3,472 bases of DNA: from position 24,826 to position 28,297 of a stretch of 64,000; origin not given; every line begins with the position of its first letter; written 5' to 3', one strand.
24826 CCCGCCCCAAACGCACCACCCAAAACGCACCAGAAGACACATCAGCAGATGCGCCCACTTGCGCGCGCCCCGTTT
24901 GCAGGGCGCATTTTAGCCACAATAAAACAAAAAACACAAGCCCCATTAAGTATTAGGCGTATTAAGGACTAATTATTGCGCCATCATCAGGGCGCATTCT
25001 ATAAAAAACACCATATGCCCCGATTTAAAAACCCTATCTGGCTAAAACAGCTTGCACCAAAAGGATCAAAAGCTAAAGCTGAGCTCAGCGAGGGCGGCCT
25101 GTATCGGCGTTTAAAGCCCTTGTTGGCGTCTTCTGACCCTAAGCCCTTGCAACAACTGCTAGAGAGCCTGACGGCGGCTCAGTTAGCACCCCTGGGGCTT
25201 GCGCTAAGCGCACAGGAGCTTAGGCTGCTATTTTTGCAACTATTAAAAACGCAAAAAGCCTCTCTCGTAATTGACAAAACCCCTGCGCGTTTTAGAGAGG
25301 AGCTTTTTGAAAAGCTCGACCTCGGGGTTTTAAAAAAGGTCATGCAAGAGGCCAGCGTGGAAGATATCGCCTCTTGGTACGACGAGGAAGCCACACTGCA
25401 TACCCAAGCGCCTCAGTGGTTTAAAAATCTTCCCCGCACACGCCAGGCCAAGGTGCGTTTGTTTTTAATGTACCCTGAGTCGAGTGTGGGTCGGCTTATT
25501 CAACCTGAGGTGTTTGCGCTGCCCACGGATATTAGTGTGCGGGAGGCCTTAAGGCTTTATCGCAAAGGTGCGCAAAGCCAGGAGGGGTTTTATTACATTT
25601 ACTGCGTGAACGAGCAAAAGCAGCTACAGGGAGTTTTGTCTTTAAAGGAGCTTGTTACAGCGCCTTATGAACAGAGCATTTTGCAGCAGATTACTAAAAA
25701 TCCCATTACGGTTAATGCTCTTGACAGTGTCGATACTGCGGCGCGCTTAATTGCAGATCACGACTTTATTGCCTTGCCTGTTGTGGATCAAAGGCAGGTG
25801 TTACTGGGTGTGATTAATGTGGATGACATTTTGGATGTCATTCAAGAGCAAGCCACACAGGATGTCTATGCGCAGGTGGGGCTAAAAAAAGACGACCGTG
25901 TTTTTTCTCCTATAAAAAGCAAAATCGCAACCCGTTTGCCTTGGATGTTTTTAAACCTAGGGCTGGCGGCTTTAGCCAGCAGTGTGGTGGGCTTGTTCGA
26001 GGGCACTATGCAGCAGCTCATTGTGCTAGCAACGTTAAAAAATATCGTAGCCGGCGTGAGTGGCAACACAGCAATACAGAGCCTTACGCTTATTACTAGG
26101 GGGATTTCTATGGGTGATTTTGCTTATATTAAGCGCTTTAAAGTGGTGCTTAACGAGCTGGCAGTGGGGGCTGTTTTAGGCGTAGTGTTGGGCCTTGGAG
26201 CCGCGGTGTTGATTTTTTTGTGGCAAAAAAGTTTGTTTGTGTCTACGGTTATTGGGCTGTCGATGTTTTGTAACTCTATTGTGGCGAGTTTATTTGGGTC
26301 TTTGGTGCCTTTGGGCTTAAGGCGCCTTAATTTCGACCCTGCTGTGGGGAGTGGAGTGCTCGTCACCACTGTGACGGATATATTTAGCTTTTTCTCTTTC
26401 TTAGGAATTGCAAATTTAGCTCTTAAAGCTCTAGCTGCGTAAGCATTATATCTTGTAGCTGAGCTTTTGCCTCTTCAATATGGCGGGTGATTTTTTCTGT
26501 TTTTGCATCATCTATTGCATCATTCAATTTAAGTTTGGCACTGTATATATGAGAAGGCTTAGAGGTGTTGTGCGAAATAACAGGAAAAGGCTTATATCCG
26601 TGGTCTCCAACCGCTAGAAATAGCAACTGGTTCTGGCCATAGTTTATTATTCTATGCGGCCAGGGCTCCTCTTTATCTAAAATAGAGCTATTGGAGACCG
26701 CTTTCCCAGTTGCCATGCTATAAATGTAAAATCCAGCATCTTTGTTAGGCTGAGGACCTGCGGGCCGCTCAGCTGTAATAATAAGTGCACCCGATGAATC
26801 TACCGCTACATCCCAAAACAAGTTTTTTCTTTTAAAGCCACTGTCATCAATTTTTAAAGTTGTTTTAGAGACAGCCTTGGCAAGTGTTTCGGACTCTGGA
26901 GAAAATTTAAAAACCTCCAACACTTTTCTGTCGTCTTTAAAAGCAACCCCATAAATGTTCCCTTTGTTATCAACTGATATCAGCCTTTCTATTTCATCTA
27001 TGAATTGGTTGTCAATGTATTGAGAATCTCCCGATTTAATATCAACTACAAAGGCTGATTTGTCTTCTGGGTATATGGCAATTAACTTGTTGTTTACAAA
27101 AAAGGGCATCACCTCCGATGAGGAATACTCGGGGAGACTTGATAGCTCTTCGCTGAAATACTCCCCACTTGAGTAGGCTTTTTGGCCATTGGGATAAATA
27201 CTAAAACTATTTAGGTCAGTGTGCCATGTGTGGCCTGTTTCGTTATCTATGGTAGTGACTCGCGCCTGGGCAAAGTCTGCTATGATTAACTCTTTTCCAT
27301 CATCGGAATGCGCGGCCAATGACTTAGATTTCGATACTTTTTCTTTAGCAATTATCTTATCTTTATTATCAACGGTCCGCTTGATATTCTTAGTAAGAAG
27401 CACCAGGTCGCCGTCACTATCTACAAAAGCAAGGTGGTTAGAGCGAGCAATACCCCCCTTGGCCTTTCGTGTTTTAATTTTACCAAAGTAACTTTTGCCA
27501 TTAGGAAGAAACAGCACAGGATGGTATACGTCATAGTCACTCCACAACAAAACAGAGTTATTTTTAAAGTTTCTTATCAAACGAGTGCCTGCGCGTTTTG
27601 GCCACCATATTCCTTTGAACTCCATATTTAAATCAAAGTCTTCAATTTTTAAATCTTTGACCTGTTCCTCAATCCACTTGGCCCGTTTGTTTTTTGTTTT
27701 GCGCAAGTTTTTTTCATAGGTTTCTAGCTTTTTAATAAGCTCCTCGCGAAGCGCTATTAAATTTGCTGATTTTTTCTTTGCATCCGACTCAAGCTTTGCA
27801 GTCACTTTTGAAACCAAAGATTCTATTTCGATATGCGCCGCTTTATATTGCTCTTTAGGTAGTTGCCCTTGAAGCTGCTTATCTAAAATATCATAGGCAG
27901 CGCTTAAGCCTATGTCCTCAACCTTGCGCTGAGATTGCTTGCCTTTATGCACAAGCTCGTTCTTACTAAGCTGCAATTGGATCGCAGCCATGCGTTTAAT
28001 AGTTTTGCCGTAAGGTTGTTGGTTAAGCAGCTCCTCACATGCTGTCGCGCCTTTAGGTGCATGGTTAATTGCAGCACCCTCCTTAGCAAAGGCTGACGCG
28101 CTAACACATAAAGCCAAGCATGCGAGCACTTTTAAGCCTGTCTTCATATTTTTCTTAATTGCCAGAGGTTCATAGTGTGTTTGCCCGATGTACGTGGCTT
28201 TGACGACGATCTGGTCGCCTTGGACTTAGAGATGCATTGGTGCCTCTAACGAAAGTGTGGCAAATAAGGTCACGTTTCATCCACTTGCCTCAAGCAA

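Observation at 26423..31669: Family 1: three paralogous secreted coiled-coil proteins with mosaic conservation; two form a ~400-bp inverted repeat around the 5S gene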

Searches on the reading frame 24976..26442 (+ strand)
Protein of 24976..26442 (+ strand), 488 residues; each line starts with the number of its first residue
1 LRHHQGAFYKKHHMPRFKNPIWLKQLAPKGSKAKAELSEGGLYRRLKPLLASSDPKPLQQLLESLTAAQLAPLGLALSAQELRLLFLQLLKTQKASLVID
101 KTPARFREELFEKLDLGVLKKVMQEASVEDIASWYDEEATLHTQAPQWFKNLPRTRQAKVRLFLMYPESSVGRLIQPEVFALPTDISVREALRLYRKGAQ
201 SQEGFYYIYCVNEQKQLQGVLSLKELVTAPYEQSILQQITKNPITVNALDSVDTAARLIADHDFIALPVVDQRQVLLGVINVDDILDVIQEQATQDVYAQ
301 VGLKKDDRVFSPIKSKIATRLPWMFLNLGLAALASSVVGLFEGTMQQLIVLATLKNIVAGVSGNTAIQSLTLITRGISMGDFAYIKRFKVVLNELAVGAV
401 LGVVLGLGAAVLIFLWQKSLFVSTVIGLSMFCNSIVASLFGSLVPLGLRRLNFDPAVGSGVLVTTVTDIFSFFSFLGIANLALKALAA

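Call 28: search_protein_families(library=pfam, proteins=[window:24976-26442:+], max_evalue=0.001)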
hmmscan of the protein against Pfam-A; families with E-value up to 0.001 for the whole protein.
window:24976-26442:+ (488 aa): 3 families
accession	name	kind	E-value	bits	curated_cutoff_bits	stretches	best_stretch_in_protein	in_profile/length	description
PF01769.21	MgtE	-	7.4e-30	104.2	27.6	1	357-478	3-125/125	Divalent cation transporter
PF00571.33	CBS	-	2.6e-16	60.1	24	1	239-290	4-56/57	CBS domain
PF03448.22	MgtE_N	-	0.00015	22.7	25.9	1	81-168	16-101/102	MgtE intracellular N domain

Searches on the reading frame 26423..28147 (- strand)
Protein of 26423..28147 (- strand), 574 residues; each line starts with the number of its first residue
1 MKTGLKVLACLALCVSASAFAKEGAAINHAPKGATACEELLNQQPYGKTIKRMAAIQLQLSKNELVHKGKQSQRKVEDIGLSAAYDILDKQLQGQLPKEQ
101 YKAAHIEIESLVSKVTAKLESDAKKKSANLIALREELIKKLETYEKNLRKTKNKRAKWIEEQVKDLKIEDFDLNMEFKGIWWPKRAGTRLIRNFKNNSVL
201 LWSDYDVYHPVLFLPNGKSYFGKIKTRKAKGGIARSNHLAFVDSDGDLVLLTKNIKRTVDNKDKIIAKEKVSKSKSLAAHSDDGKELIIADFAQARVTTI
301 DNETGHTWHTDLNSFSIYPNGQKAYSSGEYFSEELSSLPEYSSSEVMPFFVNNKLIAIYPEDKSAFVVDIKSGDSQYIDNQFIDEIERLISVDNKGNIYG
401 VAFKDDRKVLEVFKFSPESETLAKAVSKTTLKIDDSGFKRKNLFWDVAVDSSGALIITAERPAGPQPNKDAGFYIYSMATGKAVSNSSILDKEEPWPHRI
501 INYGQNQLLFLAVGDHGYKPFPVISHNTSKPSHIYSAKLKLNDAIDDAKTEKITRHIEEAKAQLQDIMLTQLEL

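Call 7: search_protein_families(library=pfam, proteins=[window:26423-28147:-], max_evalue=1)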
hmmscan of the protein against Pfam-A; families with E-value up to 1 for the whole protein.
window:26423-28147:- (574 aa): 0 families

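Call 8: search_protein_families(library=ncbifam, proteins=[window:26423-28147:-], max_evalue=1)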
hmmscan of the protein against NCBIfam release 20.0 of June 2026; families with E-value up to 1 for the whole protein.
window:26423-28147:- (574 aa): 0 families

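Call 70: predict_structure(alignment_id=A4)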
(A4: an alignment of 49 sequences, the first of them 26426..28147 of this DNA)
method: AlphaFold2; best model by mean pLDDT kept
length: 574 residues; sequences in the alignment: 49
mean_pLDDT: 78.3   pTM: 0.74
mean pLDDT of the five models: 78.3, 76.2, 75.7, 74.9, 74.0
residues with pLDDT >= 90: 203; 70-90: 218; 50-70: 89; < 50: 64
segments of 3 or more residues with pLDDT < 50: 1-44, 183-188, 224-230, 522-524
pLDDT, mean of each block of 10 residues (from residue 1): 32 33 30 41 62 84 64 80 88 88 89 87 92 96 94 84 75 66 50 57 55 62 52 61 83 88 88 90 89 96 94 93 91 87 72 93 93 93 84 94 94 91 88 72 92 93 82 92 89 78 82 67 54 80 74 92 93 86
secondary structure, 60 per line:
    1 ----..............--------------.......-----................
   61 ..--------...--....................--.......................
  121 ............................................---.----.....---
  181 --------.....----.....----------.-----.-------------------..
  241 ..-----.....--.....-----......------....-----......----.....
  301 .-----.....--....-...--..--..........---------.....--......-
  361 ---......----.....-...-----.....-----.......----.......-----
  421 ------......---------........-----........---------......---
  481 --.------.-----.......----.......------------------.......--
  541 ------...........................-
elements in order: H5-18 H33-39 H45-62 H76-95 H98-164 E173-177 E189-193 E198-202 E239-242 E248-252 E255-259 E265-270 E277-280 E286-291 E296-301 E307-311 E314-317 H328-337 E347-351 E354-359 E364-369 E374-378 E388-392 E398-404 E409-415 E427-432 E442-449 E455-462 E472-477 E496-502 E507-513 E532-538 H547-573

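Call 72: fold_search(model_id=the predicted structure, library=pdb)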
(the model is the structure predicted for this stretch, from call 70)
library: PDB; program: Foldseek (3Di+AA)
matches with E <= 10: 1229; with E <= 0.001: 658
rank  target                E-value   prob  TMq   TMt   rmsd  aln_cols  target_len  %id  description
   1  7mq8_LS               1.1e-08  1.00  0.30  0.36   8.0       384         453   11  Cryo-EM structure of the human SSU processome, state pre-A1 (released 2021-09-22)
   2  1l0q_A                1.9e-08  1.00  0.26  0.35   9.4       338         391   12  Tandem YVTN beta-propeller and PKD domains from an archaeal surface layer protein (released 2002-11-06)
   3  6e29_D                2.6e-08  1.00  0.22  0.35  10.8       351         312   11  Crystal structure of Myceliophteria_thermophila Cps50 (Swd1) beta-propeller domain (released 2018-07-25)
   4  3vh0_A                2.9e-08  1.00  0.31  0.47   9.0       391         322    8  Crystal structure of E. coli YncE complexed with DNA (released 2011-11-16)
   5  5naf_C                2.9e-08  1.00  0.31  0.45   9.1       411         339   10  Co-crystal structure of an MeCP2 peptide with TBLR1 WD40 domain (released 2017-03-29)
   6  6e29_C                5.6e-08  1.00  0.22  0.33  10.7       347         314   12  Crystal structure of Myceliophteria_thermophila Cps50 (Swd1) beta-propeller domain (released 2018-07-25)
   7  8iq4_B                5.9e-08  1.00  0.32  0.49   9.8       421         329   10  Cryo-EM structure of Carboprost-bound prostaglandin-F2-alpha receptor-miniGq-Nb35 complex (released 2024-01-31)
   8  7mq8_SG               5.9e-08  1.00  0.24  0.31  13.4       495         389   10  Cryo-EM structure of the human SSU processome, state pre-A1 (released 2021-09-22)
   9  8r8r_B                6.9e-08  1.00  0.20  0.27  11.2       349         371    9  Cryo-EM structure of the human mPSF with PAPOA C-terminus peptide (PAPOAc) (released 2024-04-10)
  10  1yfq                  1.1e-07  1.00  0.33  0.49   8.9       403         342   12  High resolution S. cerevisiae Bub3 mitotic checkpoint protein (released 2005-01-11)
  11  1gxr_B                1.1e-07  1.00  0.28  0.44  10.0       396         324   13  WD40 Region of Human Groucho/TLE1 (released 2002-06-13)
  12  8e3q_B                1.1e-07  1.00  0.27  0.37  10.7       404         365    8  CRYO-EM STRUCTURE OF the human MPSF (released 2023-01-18)
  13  7big_A                1.3e-07  1.00  0.32  0.54   7.5       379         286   11  Crystal structure of v13WRAP-T, a 7-bladed designer protein (released 2021-09-22)
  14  4ozu                  1.3e-07  1.00  0.28  0.37  10.5       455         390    9  Crystal Structure of WD40 domain from Toxoplasma gondii coronin (released 2014-08-20)
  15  5mwj_B                1.9e-07  1.00  0.25  0.40   7.8       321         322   12  Structure Enabled Discovery of a Stapled Peptide Inhibitor to Target the Oncogenic Transcriptional Repressor TLE1 (released 2017-04-05)
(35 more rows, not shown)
